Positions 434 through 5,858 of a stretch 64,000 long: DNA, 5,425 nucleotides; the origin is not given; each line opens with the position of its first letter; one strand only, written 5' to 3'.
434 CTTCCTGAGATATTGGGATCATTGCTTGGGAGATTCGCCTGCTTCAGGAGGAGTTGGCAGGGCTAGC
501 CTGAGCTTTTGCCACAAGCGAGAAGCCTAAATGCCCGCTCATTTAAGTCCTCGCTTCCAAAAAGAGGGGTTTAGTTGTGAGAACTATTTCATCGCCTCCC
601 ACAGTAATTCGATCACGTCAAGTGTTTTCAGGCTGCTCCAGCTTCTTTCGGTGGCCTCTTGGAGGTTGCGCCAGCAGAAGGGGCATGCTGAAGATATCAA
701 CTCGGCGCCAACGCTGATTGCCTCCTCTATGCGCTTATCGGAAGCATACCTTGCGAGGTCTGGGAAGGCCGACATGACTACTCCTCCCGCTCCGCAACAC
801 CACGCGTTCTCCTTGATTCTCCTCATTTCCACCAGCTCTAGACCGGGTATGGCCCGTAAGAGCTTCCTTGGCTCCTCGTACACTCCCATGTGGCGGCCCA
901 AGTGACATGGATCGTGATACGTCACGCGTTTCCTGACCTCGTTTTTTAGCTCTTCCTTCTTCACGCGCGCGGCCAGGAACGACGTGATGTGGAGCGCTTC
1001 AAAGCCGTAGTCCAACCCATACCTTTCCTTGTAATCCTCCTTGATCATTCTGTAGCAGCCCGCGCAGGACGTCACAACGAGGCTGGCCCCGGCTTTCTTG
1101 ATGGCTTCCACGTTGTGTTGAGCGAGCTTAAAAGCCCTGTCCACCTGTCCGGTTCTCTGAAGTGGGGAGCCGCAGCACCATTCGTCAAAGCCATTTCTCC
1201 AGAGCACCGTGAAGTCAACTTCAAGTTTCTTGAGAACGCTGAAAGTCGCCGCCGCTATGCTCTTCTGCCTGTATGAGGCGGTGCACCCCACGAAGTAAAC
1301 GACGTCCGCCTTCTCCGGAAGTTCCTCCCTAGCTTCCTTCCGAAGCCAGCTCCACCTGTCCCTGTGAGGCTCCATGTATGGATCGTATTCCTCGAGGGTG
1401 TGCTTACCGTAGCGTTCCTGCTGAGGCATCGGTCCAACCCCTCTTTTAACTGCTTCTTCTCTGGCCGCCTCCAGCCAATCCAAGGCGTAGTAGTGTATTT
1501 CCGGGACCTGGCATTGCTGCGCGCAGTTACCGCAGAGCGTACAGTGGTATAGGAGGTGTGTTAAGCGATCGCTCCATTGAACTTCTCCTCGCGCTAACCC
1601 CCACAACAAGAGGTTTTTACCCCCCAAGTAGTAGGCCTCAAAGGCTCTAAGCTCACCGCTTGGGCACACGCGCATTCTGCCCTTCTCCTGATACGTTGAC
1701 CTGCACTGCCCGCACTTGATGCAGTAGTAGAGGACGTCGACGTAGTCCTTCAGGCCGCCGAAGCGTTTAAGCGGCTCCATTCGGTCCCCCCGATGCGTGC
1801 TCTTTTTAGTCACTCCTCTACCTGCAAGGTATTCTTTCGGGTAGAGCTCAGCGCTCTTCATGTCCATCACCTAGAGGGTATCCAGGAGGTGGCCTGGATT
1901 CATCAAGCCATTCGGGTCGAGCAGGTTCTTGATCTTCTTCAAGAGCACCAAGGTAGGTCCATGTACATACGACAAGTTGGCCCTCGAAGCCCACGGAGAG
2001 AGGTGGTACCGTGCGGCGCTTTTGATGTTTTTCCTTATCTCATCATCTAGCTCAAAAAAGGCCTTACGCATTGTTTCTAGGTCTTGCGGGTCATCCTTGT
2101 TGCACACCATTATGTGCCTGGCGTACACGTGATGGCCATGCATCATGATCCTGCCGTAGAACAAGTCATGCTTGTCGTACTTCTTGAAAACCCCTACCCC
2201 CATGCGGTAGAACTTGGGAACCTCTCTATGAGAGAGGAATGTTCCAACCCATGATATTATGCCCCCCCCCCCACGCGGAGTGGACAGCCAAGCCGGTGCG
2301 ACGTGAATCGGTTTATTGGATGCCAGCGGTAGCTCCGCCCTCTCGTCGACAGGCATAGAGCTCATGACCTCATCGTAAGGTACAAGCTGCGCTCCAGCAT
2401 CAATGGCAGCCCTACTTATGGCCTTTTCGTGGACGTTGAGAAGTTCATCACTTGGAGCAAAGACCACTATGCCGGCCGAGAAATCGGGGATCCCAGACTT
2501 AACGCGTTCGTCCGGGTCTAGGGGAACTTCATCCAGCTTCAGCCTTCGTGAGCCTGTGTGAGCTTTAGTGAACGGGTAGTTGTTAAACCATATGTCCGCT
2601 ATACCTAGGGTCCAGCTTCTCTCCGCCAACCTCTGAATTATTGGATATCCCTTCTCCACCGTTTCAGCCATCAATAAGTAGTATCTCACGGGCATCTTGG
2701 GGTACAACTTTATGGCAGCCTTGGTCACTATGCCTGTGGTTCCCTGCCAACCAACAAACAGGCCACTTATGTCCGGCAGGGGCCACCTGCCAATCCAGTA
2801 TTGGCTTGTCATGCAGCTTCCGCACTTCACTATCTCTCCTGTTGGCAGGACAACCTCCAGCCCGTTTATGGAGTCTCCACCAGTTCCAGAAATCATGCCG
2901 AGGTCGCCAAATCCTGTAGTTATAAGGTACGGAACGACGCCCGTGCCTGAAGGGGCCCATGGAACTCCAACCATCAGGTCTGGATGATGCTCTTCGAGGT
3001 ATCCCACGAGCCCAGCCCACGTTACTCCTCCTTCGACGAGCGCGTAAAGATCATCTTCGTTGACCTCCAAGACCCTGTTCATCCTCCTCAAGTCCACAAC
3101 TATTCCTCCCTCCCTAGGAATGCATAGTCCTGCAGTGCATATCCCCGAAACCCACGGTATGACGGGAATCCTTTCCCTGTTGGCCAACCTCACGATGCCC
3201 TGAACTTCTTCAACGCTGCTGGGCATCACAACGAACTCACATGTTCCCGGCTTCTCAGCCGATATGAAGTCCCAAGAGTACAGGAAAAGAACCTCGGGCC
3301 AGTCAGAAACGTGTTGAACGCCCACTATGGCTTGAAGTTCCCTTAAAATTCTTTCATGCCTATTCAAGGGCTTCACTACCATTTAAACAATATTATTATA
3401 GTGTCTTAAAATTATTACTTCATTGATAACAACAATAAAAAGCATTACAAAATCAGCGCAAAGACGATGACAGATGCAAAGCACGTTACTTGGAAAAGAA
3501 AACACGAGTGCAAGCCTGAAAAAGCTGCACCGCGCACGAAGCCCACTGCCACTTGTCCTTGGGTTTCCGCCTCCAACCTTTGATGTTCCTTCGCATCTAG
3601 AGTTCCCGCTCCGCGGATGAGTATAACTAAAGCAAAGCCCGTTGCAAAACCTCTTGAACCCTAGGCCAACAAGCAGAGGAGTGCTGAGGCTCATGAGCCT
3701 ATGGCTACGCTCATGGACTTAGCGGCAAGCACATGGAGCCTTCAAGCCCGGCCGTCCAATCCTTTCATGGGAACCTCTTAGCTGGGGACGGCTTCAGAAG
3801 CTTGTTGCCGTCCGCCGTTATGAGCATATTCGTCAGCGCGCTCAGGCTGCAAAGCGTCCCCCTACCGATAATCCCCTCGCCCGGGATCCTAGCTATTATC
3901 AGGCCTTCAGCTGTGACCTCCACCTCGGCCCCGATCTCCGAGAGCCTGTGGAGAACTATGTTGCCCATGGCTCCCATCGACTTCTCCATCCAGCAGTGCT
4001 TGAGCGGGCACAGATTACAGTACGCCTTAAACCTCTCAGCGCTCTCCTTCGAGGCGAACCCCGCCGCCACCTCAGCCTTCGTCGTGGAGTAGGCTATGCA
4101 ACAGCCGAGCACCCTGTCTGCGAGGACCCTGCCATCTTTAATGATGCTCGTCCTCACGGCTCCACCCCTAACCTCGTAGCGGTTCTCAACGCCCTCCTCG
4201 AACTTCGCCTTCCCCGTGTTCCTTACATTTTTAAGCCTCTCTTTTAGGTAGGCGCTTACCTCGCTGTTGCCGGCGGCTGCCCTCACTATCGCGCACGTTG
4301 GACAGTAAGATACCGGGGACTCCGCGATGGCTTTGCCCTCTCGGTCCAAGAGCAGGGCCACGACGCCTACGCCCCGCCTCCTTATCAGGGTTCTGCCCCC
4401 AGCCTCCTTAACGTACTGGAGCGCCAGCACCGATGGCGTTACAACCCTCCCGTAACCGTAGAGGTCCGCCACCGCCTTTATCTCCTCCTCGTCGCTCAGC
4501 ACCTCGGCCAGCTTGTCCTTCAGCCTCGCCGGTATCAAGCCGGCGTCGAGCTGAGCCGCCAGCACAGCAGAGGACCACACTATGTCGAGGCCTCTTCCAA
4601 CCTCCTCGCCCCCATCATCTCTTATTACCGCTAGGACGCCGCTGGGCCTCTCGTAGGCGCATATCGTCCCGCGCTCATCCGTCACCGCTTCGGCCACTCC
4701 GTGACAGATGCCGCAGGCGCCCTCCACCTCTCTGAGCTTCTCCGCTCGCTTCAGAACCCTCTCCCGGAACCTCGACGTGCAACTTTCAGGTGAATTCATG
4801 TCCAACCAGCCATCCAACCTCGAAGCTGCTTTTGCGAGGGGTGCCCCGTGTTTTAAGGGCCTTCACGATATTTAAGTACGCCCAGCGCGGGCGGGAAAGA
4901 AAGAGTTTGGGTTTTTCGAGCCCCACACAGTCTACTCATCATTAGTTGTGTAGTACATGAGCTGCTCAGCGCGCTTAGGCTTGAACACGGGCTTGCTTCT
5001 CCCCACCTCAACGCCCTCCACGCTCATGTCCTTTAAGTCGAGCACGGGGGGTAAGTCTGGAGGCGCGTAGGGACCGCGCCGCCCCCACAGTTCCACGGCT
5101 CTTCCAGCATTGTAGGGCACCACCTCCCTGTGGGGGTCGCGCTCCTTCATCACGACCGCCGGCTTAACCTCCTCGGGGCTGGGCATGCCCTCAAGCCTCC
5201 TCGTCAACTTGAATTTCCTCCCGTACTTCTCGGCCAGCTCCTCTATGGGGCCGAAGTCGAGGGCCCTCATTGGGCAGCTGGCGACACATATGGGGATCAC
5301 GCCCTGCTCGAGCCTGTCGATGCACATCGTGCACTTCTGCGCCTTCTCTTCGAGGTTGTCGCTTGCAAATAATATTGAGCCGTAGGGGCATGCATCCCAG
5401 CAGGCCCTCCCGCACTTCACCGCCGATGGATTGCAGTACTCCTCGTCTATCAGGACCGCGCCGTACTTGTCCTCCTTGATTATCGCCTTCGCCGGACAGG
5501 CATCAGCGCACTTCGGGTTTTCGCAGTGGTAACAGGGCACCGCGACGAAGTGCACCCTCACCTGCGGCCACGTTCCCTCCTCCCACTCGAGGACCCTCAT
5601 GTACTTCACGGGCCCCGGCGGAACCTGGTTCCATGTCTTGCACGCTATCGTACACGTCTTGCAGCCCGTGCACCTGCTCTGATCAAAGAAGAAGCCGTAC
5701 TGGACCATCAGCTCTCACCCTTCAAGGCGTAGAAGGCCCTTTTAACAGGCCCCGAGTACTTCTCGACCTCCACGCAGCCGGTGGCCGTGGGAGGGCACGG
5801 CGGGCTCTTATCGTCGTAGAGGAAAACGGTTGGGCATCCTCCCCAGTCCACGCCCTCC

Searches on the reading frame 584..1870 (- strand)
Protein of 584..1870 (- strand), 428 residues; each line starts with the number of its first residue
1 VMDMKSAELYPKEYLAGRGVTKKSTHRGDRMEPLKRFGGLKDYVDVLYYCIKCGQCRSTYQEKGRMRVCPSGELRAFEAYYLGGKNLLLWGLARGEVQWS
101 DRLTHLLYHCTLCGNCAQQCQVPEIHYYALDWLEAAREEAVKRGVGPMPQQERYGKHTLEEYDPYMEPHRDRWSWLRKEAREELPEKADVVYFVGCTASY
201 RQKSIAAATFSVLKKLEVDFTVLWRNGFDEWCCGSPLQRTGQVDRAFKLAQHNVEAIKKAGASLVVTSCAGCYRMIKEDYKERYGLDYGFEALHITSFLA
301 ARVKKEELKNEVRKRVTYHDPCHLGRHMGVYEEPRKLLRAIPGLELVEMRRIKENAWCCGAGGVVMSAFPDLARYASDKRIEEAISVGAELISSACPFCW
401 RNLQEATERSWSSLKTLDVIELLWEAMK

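Call 53: search_protein_families(library=pfam, proteins=[window:584-1870:-], max_evalue=0.00001)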
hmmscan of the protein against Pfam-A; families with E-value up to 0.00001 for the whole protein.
window:584-1870:- (428 aa): 2 families
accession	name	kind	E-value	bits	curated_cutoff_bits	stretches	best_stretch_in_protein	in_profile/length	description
PF02754.22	CCG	-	7.4e-39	132.2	20.6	2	316-403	1-84/85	Cysteine-rich domain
PF13183.11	Fer4_8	-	1.1e-08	35.9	27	1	47-121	2-65/68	4Fe-4S dicluster domain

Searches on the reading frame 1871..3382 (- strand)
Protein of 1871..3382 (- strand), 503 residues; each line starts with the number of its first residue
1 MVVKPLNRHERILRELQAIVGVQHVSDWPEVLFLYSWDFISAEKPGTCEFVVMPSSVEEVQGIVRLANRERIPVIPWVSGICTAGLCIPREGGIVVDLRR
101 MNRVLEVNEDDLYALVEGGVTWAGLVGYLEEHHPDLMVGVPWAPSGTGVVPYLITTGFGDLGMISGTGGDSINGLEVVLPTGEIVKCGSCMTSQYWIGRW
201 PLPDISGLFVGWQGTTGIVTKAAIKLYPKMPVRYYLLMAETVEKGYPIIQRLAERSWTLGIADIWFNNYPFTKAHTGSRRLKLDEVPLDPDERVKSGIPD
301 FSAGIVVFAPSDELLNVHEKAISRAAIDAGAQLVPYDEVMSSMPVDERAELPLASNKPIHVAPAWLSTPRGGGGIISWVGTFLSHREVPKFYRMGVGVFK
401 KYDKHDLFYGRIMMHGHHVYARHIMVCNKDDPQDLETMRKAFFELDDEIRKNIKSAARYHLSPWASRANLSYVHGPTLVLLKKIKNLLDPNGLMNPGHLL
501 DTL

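Call 53: search_protein_families(library=pfam, proteins=[window:1871-3382:-], max_evalue=0.00001)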
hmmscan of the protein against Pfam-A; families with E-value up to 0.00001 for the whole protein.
window:1871-3382:- (503 aa): 1 family
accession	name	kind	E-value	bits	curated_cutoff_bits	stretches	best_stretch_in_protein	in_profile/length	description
PF01565.28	FAD_binding_4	-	8.8e-27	93.9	26.4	1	50-188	3-139/139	FAD binding domain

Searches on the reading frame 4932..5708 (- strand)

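Call 53: search_protein_families(library=pfam, proteins=[window:4932-5708:-], max_evalue=0.00001)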
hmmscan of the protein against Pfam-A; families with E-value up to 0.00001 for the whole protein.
window:4932-5708:- (258 aa): 5 families
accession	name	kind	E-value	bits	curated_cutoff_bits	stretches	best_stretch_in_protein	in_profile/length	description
PF13247.11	Fer4_11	-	1.5e-24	86.6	26.2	1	51-153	2-98/100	4Fe-4S dicluster domain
PF12838.12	Fer4_7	-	8.5e-09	36.2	27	0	12-75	1-52/52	4Fe-4S dicluster domain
PF13237.11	Fer4_10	-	3.6e-08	33.7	25.5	0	8-23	4-19/53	4Fe-4S dicluster domain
PF13187.11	Fer4_9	-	1.2e-07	32.1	27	1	12-76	1-52/52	4Fe-4S dicluster domain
PF12837.12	Fer4_6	-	7.4e-07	29.3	25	0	8-25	4-21/24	4Fe-4S binding domain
